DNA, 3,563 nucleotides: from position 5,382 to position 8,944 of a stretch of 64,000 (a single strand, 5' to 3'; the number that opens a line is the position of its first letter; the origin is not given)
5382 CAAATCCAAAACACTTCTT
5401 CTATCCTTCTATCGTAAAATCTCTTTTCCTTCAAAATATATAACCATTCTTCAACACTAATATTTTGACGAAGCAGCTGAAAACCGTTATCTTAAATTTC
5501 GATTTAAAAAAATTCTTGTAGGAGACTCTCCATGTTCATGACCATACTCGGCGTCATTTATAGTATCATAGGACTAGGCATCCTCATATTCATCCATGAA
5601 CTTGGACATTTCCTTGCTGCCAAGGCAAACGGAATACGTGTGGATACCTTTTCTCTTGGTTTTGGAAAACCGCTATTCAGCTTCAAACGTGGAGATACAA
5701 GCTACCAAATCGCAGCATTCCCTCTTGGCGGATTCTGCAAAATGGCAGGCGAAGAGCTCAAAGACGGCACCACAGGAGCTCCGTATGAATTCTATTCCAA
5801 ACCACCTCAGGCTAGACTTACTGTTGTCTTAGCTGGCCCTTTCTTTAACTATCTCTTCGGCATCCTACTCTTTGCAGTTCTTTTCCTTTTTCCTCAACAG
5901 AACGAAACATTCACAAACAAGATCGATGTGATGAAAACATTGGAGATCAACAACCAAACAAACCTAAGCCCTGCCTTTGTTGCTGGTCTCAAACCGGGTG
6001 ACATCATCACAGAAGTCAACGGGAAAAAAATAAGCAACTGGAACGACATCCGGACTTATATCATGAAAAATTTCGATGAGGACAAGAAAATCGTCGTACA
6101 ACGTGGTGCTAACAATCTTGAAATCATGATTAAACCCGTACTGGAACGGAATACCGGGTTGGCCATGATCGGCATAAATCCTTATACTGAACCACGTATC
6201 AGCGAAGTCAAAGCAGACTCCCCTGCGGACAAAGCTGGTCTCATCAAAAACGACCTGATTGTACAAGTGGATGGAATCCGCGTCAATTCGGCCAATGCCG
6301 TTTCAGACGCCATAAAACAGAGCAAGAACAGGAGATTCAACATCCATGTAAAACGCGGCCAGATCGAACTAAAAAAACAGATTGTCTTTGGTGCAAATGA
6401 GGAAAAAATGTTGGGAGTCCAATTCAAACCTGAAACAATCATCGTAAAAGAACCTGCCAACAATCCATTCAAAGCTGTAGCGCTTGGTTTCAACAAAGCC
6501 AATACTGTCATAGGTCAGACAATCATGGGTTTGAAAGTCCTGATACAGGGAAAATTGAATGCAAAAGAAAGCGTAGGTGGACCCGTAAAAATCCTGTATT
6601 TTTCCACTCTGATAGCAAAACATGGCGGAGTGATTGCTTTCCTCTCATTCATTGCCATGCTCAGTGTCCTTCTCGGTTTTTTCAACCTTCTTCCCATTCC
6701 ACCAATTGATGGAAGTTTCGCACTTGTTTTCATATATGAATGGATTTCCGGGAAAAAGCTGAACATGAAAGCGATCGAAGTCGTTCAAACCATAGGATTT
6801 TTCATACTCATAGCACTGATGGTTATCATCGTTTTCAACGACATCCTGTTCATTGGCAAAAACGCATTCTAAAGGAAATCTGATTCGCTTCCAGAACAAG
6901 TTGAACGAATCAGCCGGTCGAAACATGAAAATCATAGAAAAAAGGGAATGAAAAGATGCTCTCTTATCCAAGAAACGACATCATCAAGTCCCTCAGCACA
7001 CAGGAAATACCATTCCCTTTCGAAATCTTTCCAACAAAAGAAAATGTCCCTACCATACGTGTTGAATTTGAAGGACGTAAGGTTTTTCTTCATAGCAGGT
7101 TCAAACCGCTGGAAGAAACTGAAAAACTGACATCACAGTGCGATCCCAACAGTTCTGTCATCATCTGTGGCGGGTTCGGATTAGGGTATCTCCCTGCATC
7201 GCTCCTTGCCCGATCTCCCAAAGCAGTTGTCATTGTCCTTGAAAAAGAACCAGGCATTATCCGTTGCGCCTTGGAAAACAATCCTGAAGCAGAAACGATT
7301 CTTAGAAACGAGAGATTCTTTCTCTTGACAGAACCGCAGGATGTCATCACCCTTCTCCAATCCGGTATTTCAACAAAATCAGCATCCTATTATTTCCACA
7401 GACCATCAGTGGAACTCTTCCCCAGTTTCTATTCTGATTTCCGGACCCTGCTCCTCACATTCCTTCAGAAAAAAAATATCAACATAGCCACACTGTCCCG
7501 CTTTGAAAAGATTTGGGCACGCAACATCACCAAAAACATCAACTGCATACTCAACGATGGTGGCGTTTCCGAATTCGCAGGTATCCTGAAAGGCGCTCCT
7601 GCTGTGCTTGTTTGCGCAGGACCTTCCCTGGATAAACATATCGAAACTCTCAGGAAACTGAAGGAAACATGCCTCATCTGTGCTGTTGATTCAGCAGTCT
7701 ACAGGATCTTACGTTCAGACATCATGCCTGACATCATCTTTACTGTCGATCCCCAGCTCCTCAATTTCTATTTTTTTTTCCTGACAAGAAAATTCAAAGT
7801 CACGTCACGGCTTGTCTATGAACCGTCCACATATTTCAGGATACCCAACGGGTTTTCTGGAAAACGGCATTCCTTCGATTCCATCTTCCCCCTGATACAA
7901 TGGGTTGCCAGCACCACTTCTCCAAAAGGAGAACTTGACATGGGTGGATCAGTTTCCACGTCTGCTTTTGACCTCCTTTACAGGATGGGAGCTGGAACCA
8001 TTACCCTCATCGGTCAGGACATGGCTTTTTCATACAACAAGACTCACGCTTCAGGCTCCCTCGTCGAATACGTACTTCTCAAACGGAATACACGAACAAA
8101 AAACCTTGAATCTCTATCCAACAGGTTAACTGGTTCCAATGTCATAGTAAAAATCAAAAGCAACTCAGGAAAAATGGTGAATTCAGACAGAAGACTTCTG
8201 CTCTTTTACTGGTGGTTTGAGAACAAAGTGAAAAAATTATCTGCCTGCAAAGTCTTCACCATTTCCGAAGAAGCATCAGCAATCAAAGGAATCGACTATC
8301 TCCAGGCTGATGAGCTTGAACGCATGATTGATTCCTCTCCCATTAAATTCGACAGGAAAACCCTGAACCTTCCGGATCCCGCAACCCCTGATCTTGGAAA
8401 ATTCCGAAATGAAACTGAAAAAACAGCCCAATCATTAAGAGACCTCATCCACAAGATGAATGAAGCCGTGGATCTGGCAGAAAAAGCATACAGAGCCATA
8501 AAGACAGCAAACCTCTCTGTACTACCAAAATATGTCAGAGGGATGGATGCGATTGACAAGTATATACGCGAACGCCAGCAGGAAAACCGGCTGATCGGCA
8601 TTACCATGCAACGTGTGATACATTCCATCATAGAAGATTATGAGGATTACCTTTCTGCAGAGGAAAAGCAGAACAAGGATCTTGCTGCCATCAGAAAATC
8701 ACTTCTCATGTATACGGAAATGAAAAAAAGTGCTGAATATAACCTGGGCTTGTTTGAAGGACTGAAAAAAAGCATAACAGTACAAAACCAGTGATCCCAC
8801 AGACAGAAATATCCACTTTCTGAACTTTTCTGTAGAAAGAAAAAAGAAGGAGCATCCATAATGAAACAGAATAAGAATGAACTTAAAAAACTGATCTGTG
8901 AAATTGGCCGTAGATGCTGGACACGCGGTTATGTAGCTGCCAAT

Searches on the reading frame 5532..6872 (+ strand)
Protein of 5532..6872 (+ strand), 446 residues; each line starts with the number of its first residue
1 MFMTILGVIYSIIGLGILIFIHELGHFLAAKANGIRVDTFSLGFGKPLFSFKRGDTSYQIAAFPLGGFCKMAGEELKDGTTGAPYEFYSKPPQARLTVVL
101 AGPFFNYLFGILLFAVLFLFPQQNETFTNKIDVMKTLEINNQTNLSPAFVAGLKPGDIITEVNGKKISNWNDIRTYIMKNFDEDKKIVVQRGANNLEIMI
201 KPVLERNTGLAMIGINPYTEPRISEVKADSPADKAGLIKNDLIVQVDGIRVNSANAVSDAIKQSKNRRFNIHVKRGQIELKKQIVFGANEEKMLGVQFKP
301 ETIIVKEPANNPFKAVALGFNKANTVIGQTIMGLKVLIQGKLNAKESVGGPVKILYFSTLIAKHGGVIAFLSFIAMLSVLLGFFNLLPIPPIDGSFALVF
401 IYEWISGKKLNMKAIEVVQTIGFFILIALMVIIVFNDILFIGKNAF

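Call 25: search_protein_families(library=pfam, proteins=[window:5532-6872:+], max_evalue=0.00001)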
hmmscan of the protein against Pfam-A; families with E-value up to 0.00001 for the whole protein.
window:5532-6872:+ (446 aa): 5 families
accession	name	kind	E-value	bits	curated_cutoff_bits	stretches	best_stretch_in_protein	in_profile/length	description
PF02163.28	Peptidase_M50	-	1.8e-60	204.5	27.2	1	11-429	2-221/221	Peptidase family M50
PF17820.7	PDZ_6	-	1.7e-23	82.5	27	2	223-275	2-54/54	PDZ domain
PF13180.12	PDZ_2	-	6.3e-17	62.1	27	2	220-278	13-72/80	PDZ domain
PF00595.29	PDZ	-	1.3e-12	48.4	23.2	0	144-174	35-64/81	PDZ domain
PF14685.13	PDZ_Tricorn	-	4.7e-07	30.2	25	0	141-194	26-81/88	Tricorn protease PDZ domain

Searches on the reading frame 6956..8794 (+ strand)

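Call 25: search_protein_families(library=pfam, proteins=[window:6956-8794:+], max_evalue=0.00001)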
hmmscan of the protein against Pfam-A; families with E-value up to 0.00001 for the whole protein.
window:6956-8794:+ (612 aa): 1 family
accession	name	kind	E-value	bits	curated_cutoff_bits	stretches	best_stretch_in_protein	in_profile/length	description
PF01973.23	MptE-like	-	5.8e-33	114.5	34.6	1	190-360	2-170/171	6-hydroxymethylpterin diphosphokinase MptE-like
